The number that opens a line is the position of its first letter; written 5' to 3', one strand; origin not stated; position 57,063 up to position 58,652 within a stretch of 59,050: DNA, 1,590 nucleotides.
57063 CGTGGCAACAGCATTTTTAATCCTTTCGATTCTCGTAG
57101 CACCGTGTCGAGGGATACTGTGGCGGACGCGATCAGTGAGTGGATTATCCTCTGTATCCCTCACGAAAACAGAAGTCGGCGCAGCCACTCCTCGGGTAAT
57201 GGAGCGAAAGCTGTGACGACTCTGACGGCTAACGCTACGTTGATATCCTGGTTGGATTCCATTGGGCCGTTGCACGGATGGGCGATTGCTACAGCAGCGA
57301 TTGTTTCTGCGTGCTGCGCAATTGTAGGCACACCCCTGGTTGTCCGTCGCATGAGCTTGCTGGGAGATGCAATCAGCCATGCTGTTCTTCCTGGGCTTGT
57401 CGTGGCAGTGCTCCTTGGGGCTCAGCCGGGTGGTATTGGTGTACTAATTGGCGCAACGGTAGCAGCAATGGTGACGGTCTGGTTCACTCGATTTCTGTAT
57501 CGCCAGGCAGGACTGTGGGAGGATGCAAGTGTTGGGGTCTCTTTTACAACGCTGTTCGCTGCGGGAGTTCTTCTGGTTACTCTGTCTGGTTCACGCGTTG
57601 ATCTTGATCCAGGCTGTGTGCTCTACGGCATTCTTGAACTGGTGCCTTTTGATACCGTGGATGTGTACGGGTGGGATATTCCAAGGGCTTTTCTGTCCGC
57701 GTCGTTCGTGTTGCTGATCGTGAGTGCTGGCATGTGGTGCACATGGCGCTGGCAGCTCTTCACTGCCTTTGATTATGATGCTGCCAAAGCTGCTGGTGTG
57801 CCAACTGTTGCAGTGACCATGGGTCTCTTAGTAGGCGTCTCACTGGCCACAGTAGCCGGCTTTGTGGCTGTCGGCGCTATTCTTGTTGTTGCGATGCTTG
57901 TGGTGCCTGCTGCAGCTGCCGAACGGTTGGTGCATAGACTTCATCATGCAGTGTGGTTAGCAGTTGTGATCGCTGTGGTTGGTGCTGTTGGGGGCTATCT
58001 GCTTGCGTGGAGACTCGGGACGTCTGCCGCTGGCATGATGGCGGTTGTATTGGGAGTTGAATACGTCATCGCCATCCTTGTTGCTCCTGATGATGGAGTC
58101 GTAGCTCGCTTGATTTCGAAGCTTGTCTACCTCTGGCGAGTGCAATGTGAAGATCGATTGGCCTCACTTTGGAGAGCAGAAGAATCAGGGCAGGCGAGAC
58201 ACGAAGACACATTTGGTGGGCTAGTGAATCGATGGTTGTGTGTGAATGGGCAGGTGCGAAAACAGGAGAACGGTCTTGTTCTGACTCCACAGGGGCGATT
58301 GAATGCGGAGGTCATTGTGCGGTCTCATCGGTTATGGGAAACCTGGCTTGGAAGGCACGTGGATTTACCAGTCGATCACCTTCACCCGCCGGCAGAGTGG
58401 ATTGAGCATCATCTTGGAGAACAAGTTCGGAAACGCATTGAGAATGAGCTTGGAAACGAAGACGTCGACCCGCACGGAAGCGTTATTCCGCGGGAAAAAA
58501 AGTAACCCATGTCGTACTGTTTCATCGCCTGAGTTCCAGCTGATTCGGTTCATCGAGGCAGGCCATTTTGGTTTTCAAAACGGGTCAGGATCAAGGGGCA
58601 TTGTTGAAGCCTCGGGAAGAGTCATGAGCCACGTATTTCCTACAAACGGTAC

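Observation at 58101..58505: Metal-ABC permease fused to a DtxR-like metal-sensor domain (YtgC-YtgR-like) in a non-chlamydial context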

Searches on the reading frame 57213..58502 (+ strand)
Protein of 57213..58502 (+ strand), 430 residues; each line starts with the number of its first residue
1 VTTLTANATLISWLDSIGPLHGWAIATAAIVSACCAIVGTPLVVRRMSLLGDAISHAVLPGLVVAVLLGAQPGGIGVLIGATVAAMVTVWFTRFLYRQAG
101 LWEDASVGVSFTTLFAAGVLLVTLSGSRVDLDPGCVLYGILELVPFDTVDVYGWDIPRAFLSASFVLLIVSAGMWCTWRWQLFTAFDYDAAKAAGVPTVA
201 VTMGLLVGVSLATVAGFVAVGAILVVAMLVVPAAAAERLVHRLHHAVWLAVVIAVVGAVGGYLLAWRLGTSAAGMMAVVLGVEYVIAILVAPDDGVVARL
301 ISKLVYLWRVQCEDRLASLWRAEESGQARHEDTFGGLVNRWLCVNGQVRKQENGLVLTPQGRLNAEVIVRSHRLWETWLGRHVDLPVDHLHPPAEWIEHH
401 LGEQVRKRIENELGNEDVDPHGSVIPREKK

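Call 3: search_protein_families(library=pfam, proteins=[window:57213-58502:+], max_evalue=1)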
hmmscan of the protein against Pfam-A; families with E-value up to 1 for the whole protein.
window:57213-58502:+ (430 aa): 2 families
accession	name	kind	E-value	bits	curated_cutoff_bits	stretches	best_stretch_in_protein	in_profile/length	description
PF00950.22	ABC-3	-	4.7e-39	134.9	20.1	1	23-290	7-257/258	ABC 3 transport family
PF02742.21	Fe_dep_repr_C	-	2.2e-18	66.5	27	1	358-427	1-70/70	Iron dependent repressor, metal binding and dimerisation domain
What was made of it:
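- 57213..58088 (+): Permease 2 core (ABC-3, aa 1-292). PF00950, E 4.7e-39 (call 3).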

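Call 4: search_protein_families(library=ncbifam, proteins=[window:57213-58502:+], max_evalue=1)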
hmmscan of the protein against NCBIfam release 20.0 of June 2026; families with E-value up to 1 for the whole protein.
window:57213-58502:+ (430 aa): 10 families
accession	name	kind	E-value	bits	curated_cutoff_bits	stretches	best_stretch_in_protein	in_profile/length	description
NF040871.1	AztB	equivalog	9.9e-36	123.8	280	1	24-277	15-251/254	zinc ABC transporter permease AztB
NF040927.1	ABC_perm_SloB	subfamily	1.1e-28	100.8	460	1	24-295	15-268/271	metal ABC transporter permease subunit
TIGR03770.1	anch_rpt_perm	equivalog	5.9e-24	85.2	296.8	1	24-291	20-270/270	anchored repeat-type ABC transporter permease subunit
NF047407.1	TransRegMntRTherm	equivalog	1e-10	41.7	350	1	353-428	68-143/227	manganese-dependent transcriptional regulator MntR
NF007089.0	PRK09543.1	equivalog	1.5e-10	41.1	284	1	28-286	11-253/261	zinc ABC transporter permease subunit ZnuB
NF053665.1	TransRegDtxRActin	equivalog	2.9e-08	33.5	290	1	352-427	59-134/233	iron-dependent transcriptional repressor DtxR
NF003025.0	PRK03902.1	equivalog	0.0052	16.8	138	1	353-411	58-115/142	transcriptional regulator MntR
NF008273.0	PRK11050.1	equivalog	0.039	13.6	153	1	349-406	85-142/156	manganese-binding transcriptional regulator MntR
NF003337.0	PRK04342.1-6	equivalog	0.11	11.5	675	1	222-294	216-291/370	DNA topoisomerase IV subunit A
NF050061.1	DisulBndDbaCampy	equivalog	0.37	10.7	90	0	223-264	9-50/55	disulfide bond formation protein Dba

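Call 6: find_homologous_proteins(query=window:57213-58502:+, max_evalue=0.001)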
Query window:57213-58502:+ (430 aa): 4052 proteins with E <= 0.001 among 8000 candidates; the best 120 are listed.
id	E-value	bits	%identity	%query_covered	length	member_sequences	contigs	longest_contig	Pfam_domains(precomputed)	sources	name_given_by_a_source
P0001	4.1e-270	914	97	100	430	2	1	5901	PF02742.22,PF00950.23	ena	-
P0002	5.1e-263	891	94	100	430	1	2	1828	PF02742.22,PF00950.23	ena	-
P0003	1.4e-262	889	93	100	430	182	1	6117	PF02742.22,PF00950.23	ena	-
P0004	1.1e-260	883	92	100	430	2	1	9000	PF02742.22,PF00950.23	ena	-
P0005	6.2e-260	881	95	98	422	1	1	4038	PF02742.22,PF00950.23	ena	-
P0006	2.7e-259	879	94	98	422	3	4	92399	PF02742.22,PF00950.23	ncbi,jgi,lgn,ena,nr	ncbi:MAG TPA: hypothetical protein DEB70_12995 [Planctomycetaceae bacterium]|nr:hypothetical protein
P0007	7.1e-259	877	92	99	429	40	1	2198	PF02742.22,PF00950.23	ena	-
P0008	5.5e-257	871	91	100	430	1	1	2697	PF02742.22,PF00950.23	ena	-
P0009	3.6e-256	868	91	100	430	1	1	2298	PF02742.22,PF00950.23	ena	-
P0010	1.8e-254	863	90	100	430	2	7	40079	PF02742.22,PF00950.23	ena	-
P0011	1.1e-252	857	90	100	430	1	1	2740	PF02742.22,PF00950.23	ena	-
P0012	6.2e-248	841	90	97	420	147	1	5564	PF02742.22,PF00950.23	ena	-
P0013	9.9e-238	807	95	89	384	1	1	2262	PF02742.22,PF00950.23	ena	-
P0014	1.2e-237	807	95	89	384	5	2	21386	PF02742.22,PF00950.23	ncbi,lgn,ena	-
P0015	1.7e-237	807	95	89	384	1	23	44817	PF02742.22,PF00950.23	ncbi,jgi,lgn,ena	jgi:manganese/zinc/iron transport system permease protein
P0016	5.5e-237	805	95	89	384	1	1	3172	PF02742.22,PF00950.23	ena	-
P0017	1.0e-236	804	95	89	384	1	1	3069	PF02742.22,PF00950.23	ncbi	-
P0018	4.9e-235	799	82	100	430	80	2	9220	PF02742.22,PF00950.23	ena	-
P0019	4.0e-232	789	81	100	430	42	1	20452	PF02742.22,PF00950.23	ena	-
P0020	6.6e-218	742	93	85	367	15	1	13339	PF00950.23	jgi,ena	-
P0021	2.9e-190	651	70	100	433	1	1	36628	PF02742.22,PF00950.23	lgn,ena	-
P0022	3.1e-190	651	70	97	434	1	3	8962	PF02742.22,PF00950.23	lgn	-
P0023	3.3e-190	651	70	100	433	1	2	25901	PF02742.22,PF00950.23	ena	-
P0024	4.7e-190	650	70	100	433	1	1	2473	PF02742.22,PF00950.23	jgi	jgi:ABC-type Mn2+/Zn2+ transport system permease subunit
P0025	5.3e-190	650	70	100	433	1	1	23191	PF02742.22,PF00950.23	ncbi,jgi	-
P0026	7.0e-190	650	70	100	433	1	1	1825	PF02742.22,PF00950.23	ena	-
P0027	7.5e-190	650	70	100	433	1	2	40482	PF02742.22,PF00950.23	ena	-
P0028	8.8e-190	649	70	100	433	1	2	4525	PF02742.22,PF00950.23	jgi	jgi:ABC-type Mn2+/Zn2+ transport system permease subunit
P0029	9.0e-190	649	70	100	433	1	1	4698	PF02742.22,PF00950.23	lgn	-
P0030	1.1e-189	649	70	100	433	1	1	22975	PF02742.22,PF00950.23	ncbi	-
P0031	1.1e-189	649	70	100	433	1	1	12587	PF02742.22,PF00950.23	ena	-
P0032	1.3e-189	649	70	100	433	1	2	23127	PF02742.22,PF00950.23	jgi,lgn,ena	-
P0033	1.4e-189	649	70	100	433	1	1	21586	PF02742.22,PF00950.23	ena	-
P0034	1.6e-189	649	70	100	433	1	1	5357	PF02742.22,PF00950.23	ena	-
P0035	1.8e-189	648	70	100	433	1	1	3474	PF02742.22,PF00950.23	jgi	-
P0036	2.2e-189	648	70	100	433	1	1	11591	PF02742.22,PF00950.23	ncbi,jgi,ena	-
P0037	2.2e-189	648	70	100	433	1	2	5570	PF02742.22,PF00950.23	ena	-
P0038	2.8e-189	648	70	100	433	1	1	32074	PF02742.22,PF00950.23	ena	-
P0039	3.1e-189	648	70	100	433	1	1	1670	PF02742.22,PF00950.23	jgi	-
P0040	3.3e-189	648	69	100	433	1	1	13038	PF02742.22,PF00950.23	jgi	-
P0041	3.4e-189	648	69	100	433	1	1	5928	PF02742.22,PF00950.23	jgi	-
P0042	1.0e-188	646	70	100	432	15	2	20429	PF02742.22,PF00950.23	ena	-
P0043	1.3e-188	646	69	100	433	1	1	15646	PF02742.22,PF00950.23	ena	-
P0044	1.4e-188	646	70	100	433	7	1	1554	PF02742.22,PF00950.23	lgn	-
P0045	2.1e-186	638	97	69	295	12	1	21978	PF02742.22,PF00950.23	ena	-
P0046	4.0e-185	634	69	99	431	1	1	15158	PF02742.22,PF00950.23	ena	-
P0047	6.0e-185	634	71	97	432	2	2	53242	PF02742.22,PF00950.23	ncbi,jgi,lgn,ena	-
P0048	2.6e-184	631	69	100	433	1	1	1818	PF02742.22,PF00950.23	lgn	-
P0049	3.0e-183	628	67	100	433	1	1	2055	PF02742.22,PF00950.23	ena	-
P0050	3.1e-182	625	68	100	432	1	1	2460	PF02742.22,PF00950.23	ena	-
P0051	3.5e-182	624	70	97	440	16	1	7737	PF02742.22,PF00950.23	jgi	-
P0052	5.8e-182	624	68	100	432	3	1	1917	PF02742.22,PF00950.23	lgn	-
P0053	1.2e-181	623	67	100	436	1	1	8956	PF02742.22,PF00950.23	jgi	-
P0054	1.7e-181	622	68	100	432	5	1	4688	PF02742.22,PF00950.23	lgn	-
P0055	9.0e-181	620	70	97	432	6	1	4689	PF02742.22,PF00950.23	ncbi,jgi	-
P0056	1.3e-180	619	68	100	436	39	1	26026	PF02742.22,PF00950.23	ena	-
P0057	2.5e-180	618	68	100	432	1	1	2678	PF02742.22,PF00950.23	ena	-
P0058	2.5e-176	605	64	97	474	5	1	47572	PF02742.22,PF00950.23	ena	-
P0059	1.4e-161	557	70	85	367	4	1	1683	PF02742.22,PF00950.23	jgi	jgi:ABC-type Mn2+/Zn2+ transport system permease subunit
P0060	4.9e-156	538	61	98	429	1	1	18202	PF02742.22,PF00950.23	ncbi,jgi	jgi:manganese/zinc/iron transport system permease protein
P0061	1.9e-155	536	62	98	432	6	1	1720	PF02742.22,PF00950.23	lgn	-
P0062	2.7e-155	536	62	98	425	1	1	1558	PF02742.22,PF00950.23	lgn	-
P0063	1.3e-154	534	60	98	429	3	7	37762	PF02742.22,PF00950.23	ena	-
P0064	1.4e-154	534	61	96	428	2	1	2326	PF02742.22,PF00950.23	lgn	-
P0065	1.7e-154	533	62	97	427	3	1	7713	PF02742.22,PF00950.23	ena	-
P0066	2.1e-154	533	61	97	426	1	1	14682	PF02742.22,PF00950.23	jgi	-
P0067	1.0e-153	531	61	97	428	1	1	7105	PF02742.22,PF00950.23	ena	-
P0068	1.2e-153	530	61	97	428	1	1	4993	PF02742.22,PF00950.23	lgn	-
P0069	7.4e-153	528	62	98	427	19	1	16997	PF02742.22,PF00950.23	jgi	jgi:manganese/zinc/iron transport system permease protein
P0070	8.1e-153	528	60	98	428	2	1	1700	PF02742.22,PF00950.23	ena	-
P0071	8.7e-153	528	61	91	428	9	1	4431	PF02742.22,PF00950.23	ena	-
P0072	1.0e-152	527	61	95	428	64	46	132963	PF02742.22,PF00950.23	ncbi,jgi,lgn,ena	jgi:manganese/zinc/iron transport system permease protein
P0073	1.3e-152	527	61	96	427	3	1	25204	PF02742.22,PF00950.23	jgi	jgi:manganese/zinc/iron transport system permease protein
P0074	1.4e-152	527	62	98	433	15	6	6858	PF02742.22,PF00950.23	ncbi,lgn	-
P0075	1.7e-152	527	60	98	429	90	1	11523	PF02742.22,PF00950.23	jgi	jgi:manganese/zinc/iron transport system permease protein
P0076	1.7e-152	527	58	99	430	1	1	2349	PF02742.22,PF00950.23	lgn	-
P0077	2.0e-152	526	62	95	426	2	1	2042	PF02742.22,PF00950.23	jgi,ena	jgi:manganese/zinc/iron transport system permease protein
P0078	2.6e-152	526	61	98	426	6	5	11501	PF02742.22,PF00950.23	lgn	-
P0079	3.1e-152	526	61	96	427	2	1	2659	PF02742.22,PF00950.23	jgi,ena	-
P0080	5.1e-152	525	60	98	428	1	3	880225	PF02742.22,PF00950.23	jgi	jgi:manganese/zinc/iron transport system permease protein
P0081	7.5e-152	524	62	96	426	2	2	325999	PF02742.22,PF00950.23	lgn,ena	-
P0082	7.7e-152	524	60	98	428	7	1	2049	PF02742.22,PF00950.23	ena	-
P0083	9.2e-152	524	60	97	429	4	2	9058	PF02742.22,PF00950.23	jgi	jgi:manganese/zinc/iron transport system permease protein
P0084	1.1e-151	524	61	98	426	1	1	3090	PF02742.22,PF00950.23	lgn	-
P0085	1.4e-151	524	61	97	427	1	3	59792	PF02742.22,PF00950.23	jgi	jgi:manganese/zinc/iron transport system permease protein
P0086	1.5e-151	523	61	92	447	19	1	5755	PF02742.22,PF00950.23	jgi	jgi:manganese/zinc/iron transport system permease protein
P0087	2.5e-151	523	61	96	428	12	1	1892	PF02742.22,PF00950.23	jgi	jgi:manganese/zinc/iron transport system permease protein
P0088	3.2e-151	522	60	96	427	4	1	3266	PF02742.22,PF00950.23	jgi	jgi:manganese/zinc/iron transport system permease protein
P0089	3.4e-151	522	60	96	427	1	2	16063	PF02742.22,PF00950.23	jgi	-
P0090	3.4e-151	522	60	98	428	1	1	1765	PF02742.22,PF00950.23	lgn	-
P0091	3.6e-151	522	61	98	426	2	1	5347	PF02742.22,PF00950.23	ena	-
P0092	5.8e-151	522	60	96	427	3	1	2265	PF02742.22,PF00950.23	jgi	-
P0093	7.1e-151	521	61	97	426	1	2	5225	PF02742.22,PF00950.23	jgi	-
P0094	9.7e-151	521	59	98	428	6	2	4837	PF02742.22,PF00950.23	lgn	-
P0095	1.4e-150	520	61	97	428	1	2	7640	PF02742.22,PF00950.23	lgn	-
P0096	1.4e-150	520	61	95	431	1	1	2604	PF02742.22,PF00950.23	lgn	-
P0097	1.4e-150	520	63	97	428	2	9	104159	PF02742.22,PF00950.23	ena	-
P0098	1.9e-150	520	60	98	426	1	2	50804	PF02742.22,PF00950.23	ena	-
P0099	2.9e-150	519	62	96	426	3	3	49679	PF02742.22,PF00950.23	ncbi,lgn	-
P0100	3.9e-150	519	60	97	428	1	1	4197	PF02742.22,PF00950.23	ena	-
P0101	5.3e-150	518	58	99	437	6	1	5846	PF02742.22,PF00950.23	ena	-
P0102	6.7e-150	518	60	91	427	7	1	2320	PF02742.22,PF00950.23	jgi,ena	jgi:manganese/zinc/iron transport system permease protein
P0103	6.9e-150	518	62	95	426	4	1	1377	PF02742.22,PF00950.23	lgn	-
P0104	7.3e-150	518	62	95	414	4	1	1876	PF02742.22,PF00950.23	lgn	-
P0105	9.5e-150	518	61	96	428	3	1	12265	PF02742.22,PF00950.23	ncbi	-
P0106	1.0e-149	517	60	97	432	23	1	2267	PF02742.22,PF00950.23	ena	-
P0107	1.5e-149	517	61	95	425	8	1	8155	PF02742.22,PF00950.23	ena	-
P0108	1.6e-149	517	61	95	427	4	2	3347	PF02742.22,PF00950.23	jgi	-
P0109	1.6e-149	517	59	96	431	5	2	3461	PF02742.22,PF00950.23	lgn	-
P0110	2.2e-149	516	60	97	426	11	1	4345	PF02742.22,PF00950.23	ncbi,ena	-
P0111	2.2e-149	516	62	95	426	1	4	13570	PF02742.22,PF00950.23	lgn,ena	-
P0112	2.3e-149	516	61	95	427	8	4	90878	PF02742.22,PF00950.23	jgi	jgi:ABC-type Mn2+/Zn2+ transport system permease subunit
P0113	2.7e-149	516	60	98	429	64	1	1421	PF02742.22,PF00950.23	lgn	-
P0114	3.0e-149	516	62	91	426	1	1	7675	PF02742.22,PF00950.23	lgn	-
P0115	3.2e-149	516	59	97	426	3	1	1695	PF02742.22,PF00950.23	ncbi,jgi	jgi:manganese/zinc/iron transport system permease protein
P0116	3.5e-149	516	58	97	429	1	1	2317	PF02742.22,PF00950.23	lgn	-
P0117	3.8e-149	516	60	98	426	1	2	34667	PF02742.22,PF00950.23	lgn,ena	-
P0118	5.2e-149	515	60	97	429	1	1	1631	PF02742.22,PF00950.23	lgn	-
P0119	5.3e-149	515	61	91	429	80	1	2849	PF02742.22,PF00950.23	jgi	jgi:manganese/zinc/iron transport system permease protein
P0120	1.3e-148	514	60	98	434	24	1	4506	PF02742.22,PF00950.23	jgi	jgi:manganese/zinc/iron transport system permease protein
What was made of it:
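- Checked: This gives 430 aa, the same length as the closest homologues, P0001-P0004 (call 6).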

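Call 39: search_protein_families(library=pfam, alignment_id=A3, max_evalue=0.01)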
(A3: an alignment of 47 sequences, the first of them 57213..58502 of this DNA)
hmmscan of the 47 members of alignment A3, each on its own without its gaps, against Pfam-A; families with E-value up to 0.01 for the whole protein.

A. member 1, window:57213-58502:+ (430 aa): 2 families
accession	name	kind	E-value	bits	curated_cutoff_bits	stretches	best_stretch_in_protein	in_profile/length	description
PF00950.22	ABC-3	-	4.7e-39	134.9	20.1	1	23-290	7-257/258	ABC 3 transport family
PF02742.21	Fe_dep_repr_C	-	2.2e-18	66.5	27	1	358-427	1-70/70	Iron dependent repressor, metal binding and dimerisation domain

B. families by the number of members that match (of 47 scanned): 10 families
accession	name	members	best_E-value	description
PF00950.22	ABC-3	47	8e-111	ABC 3 transport family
PF02742.21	Fe_dep_repr_C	47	1.1e-24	Iron dependent repressor, metal binding and dimerisation domain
PF01032.23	FecCD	23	2.5e-12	FecCD transport family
PF02646.22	RmuC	1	1.8e-64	RmuC family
PF25213.1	HVO_A0261_N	1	4e-06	HVO_A0261 N-terminal domain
PF12802.13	MarR_2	1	4.1e-05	MarR family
PF01047.28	MarR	1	0.0014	MarR family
PF04023.20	FeoA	1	0.0015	FeoA domain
PF07155.17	ECF-ribofla_trS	1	0.0054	ECF-type riboflavin transporter, S component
PF00951.23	Arteri_Gl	1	0.0054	Arterivirus GL envelope glycoprotein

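Call 54: predict_structure(alignment_id=A4)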
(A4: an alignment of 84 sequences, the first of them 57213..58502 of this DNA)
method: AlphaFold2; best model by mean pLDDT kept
length: 430 residues; sequences in the alignment: 84
mean_pLDDT: 76.7   pTM: 0.65
mean pLDDT of the five models: 76.7, 73.1, 72.9, 72.3, 67.7
residues with pLDDT >= 90: 41; 70-90: 283; 50-70: 72; < 50: 34
segments of 3 or more residues with pLDDT < 50: 1-4, 130-145, 388-392, 397-401
pLDDT, mean of each block of 10 residues (from residue 1): 52 66 86 91 79 77 82 76 86 88 84 84 66 39 59 83 89 88 79 85 85 77 76 87 87 93 85 85 89 74 81 83 71 67 83 78 82 74 54 47 66 68 63
secondary structure, 60 per line:
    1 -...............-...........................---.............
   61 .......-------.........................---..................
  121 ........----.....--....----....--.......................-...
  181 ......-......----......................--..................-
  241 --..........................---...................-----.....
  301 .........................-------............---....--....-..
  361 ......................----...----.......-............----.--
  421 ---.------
elements in order: H2-16 H18-44 H48-67 H75-99 H103-128 H133-137 H140-143 E148-151 E154-157 H158-176 H178-186 H188-193 H198-219 H222-239 H243-268 H272-290 H296-325 H333-344 E348-351 E354-357 H359-382 H394-400 H402-413
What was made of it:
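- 57213..58088 (+): AlphaFold places transmembrane helices up to aa 290 (call 54).
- Tried and rejected: The full-length AlphaFold model returns only confidence and secondary structure, so this could not be examined (call 54).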
